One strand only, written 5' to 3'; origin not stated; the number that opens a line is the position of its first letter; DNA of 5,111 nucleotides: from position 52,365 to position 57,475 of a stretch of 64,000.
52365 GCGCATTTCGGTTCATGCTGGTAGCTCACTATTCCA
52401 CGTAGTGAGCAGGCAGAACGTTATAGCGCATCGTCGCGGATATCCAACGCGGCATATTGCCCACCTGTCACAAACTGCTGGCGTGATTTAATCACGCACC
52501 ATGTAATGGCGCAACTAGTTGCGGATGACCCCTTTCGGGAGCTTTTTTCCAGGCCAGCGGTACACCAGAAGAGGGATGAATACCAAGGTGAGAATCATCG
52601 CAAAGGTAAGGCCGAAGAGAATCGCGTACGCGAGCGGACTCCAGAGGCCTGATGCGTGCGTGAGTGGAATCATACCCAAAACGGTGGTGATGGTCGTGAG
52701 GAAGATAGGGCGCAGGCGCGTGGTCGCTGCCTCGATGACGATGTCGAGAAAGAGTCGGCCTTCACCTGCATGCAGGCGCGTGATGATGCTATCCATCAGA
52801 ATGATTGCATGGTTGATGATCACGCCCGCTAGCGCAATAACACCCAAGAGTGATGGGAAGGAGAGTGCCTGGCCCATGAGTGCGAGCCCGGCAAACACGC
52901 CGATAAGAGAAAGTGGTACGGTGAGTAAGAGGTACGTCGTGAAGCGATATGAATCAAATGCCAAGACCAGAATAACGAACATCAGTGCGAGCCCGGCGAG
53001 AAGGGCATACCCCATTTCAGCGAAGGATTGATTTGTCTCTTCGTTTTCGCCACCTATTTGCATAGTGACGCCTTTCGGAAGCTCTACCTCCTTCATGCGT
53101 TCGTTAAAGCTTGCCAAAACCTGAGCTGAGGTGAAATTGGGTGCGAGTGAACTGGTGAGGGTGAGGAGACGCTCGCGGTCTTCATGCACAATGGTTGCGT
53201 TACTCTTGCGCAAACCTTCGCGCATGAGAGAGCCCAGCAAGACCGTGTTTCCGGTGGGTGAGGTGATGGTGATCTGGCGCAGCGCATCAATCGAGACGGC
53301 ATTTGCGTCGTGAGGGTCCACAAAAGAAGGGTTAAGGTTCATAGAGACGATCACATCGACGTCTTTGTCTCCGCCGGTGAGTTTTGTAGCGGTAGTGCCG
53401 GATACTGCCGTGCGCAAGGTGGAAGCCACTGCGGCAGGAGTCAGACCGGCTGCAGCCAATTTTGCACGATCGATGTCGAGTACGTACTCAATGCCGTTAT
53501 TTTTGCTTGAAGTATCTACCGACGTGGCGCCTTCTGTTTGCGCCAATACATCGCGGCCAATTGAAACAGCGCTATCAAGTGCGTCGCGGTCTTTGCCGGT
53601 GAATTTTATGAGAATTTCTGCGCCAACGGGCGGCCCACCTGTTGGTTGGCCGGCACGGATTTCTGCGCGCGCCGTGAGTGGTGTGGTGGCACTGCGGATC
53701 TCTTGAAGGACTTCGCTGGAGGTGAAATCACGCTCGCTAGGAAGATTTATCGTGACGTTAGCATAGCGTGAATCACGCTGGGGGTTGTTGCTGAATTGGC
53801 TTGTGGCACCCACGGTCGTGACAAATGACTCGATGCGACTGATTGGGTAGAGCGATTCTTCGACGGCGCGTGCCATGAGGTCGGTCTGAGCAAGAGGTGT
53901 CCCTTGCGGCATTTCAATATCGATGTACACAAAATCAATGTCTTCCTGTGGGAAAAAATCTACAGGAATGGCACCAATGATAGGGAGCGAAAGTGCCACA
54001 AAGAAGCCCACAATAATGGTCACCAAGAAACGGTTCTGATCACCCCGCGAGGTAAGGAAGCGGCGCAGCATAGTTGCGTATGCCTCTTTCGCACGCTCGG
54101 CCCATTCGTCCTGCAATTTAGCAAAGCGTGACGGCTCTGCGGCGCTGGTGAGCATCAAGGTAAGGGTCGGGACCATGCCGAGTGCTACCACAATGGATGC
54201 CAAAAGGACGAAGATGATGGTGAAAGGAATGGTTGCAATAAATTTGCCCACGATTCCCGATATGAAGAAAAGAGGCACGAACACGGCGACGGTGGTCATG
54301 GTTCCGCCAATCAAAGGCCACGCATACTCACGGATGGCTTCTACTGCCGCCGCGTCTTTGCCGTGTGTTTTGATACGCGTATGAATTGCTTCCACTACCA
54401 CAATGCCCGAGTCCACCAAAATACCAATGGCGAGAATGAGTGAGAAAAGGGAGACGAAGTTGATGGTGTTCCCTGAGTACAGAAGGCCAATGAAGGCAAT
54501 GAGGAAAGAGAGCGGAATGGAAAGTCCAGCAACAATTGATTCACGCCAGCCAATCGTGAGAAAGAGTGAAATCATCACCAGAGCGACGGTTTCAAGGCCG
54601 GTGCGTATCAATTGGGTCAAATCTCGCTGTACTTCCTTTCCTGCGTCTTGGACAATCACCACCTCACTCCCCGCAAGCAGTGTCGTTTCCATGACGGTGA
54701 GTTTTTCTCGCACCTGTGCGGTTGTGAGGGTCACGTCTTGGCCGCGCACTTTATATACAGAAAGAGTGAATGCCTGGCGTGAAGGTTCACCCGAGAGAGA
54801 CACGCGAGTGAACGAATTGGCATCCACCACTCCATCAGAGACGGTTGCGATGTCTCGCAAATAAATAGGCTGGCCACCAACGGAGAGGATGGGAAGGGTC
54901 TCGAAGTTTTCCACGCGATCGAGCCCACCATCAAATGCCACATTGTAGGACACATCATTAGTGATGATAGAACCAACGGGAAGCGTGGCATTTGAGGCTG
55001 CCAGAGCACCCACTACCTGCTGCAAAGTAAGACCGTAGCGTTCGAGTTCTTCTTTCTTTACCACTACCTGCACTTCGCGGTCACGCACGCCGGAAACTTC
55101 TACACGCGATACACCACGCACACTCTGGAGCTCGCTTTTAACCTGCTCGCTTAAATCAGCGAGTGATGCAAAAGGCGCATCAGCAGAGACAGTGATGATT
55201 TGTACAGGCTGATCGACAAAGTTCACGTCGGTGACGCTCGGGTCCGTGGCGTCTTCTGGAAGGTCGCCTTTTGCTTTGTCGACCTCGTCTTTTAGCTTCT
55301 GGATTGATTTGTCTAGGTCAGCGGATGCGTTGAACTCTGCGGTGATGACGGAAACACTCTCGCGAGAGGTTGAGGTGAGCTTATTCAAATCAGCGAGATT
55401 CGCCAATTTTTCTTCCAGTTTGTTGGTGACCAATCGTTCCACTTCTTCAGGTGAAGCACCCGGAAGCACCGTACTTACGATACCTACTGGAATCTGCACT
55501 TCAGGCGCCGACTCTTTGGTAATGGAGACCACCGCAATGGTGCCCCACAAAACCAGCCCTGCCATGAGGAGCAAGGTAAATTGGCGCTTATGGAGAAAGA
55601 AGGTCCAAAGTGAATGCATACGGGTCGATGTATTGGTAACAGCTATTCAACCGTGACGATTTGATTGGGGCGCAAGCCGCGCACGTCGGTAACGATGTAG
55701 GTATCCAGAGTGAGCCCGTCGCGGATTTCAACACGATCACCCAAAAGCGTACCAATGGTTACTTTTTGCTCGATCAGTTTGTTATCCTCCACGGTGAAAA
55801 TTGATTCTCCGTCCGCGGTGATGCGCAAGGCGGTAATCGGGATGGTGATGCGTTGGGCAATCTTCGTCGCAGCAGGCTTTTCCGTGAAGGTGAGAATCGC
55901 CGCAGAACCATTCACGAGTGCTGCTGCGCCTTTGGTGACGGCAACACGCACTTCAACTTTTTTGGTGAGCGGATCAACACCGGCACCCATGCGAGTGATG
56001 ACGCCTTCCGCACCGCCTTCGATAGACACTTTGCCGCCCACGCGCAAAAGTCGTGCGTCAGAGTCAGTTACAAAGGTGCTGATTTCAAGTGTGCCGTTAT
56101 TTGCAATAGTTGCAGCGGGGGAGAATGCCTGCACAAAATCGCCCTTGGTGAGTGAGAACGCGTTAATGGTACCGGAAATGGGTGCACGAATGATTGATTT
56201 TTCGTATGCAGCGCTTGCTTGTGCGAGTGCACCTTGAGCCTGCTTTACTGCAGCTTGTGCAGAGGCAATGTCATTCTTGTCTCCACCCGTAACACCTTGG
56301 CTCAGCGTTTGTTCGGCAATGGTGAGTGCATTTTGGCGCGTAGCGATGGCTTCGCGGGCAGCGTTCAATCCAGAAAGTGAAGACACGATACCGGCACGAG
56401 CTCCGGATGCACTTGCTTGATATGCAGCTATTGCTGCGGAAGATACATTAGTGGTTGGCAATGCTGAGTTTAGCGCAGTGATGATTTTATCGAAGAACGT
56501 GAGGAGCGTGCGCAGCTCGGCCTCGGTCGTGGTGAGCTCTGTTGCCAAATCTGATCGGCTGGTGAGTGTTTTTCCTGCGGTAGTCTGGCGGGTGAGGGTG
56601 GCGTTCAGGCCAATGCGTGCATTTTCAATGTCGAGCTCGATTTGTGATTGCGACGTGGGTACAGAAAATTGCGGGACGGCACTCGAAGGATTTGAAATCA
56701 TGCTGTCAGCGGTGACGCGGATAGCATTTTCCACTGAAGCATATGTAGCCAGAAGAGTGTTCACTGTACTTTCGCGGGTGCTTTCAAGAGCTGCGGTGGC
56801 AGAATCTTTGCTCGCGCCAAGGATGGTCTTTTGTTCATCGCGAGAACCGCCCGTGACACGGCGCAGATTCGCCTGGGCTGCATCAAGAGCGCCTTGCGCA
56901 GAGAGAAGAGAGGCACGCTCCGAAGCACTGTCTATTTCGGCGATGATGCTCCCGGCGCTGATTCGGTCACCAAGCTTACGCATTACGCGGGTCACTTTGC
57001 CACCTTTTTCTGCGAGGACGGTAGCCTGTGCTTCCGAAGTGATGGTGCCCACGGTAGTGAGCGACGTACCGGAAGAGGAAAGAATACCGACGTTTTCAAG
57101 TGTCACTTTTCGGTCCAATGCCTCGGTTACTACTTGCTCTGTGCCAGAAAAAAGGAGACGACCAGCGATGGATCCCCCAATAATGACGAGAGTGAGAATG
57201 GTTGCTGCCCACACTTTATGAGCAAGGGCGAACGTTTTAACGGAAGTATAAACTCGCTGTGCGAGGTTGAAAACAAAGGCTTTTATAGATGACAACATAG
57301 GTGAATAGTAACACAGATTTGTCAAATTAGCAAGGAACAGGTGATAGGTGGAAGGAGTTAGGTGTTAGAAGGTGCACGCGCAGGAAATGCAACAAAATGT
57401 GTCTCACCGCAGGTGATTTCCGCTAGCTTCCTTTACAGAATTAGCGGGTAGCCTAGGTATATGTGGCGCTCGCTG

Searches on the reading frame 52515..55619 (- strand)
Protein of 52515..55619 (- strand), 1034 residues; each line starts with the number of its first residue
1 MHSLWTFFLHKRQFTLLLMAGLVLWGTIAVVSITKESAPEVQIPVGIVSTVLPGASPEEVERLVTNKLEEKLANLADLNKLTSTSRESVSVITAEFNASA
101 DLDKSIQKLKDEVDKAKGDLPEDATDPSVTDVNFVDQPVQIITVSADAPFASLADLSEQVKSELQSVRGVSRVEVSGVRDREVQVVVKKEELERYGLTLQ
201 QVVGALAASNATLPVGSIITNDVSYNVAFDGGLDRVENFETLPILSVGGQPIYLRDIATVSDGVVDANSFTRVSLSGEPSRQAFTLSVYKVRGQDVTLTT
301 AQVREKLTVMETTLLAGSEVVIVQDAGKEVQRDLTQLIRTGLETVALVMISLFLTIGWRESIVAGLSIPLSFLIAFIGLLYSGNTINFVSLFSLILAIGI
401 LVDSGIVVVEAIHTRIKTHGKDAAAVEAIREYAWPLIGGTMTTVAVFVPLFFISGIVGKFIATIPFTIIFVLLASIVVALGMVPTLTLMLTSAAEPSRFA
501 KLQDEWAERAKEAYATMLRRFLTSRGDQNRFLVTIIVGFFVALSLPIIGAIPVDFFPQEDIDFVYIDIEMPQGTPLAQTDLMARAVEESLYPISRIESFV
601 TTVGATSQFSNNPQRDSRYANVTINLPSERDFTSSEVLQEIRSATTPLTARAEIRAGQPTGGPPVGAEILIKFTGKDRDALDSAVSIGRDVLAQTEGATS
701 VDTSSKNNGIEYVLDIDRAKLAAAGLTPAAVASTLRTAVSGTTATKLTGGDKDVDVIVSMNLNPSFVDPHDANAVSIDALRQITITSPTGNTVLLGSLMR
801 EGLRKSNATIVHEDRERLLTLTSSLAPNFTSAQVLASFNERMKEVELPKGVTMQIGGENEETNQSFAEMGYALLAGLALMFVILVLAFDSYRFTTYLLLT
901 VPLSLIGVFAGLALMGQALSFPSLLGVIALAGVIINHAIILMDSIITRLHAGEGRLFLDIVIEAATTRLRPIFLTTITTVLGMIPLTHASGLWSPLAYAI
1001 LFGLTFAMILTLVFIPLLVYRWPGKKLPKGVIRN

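Call 61: search_protein_families(library=pfam, proteins=[window:52515-55619:-], max_evalue=0.0001)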
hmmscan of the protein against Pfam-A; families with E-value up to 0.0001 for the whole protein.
window:52515-55619:- (1034 aa): 1 family
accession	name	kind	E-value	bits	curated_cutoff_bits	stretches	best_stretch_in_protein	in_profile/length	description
PF00873.25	ACR_tran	-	1.2e-180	603.1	28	1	6-1018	3-1016/1021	AcrB/AcrD/AcrF family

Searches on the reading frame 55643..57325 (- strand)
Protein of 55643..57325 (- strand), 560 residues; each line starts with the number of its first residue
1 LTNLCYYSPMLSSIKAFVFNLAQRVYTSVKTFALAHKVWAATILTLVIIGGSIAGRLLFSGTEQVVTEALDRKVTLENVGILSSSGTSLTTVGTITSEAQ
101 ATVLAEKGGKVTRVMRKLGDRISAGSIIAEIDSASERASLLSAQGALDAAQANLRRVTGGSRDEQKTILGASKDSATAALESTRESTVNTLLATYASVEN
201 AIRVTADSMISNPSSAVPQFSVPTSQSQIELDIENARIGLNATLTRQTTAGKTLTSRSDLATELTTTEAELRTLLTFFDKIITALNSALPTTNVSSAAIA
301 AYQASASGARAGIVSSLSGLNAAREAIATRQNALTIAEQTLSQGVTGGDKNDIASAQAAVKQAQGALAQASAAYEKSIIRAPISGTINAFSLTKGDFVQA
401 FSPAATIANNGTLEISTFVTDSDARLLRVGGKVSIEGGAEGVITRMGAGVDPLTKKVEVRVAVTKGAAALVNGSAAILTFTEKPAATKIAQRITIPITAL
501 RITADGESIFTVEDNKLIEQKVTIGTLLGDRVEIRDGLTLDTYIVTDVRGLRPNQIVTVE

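Call 61: search_protein_families(library=pfam, proteins=[window:55643-57325:-], max_evalue=0.0001)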
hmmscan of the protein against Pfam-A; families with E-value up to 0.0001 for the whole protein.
window:55643-57325:- (560 aa): 2 families
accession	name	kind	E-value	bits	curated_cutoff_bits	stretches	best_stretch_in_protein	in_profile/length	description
PF13437.12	HlyD_3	-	9e-13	49.3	22.2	1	379-466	2-96/106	HlyD family secretion protein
PF16576.10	HlyD_D23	-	1.1e-09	38.4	30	1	365-470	97-208/214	Barrel-sandwich domain of CusB or HlyD membrane-fusion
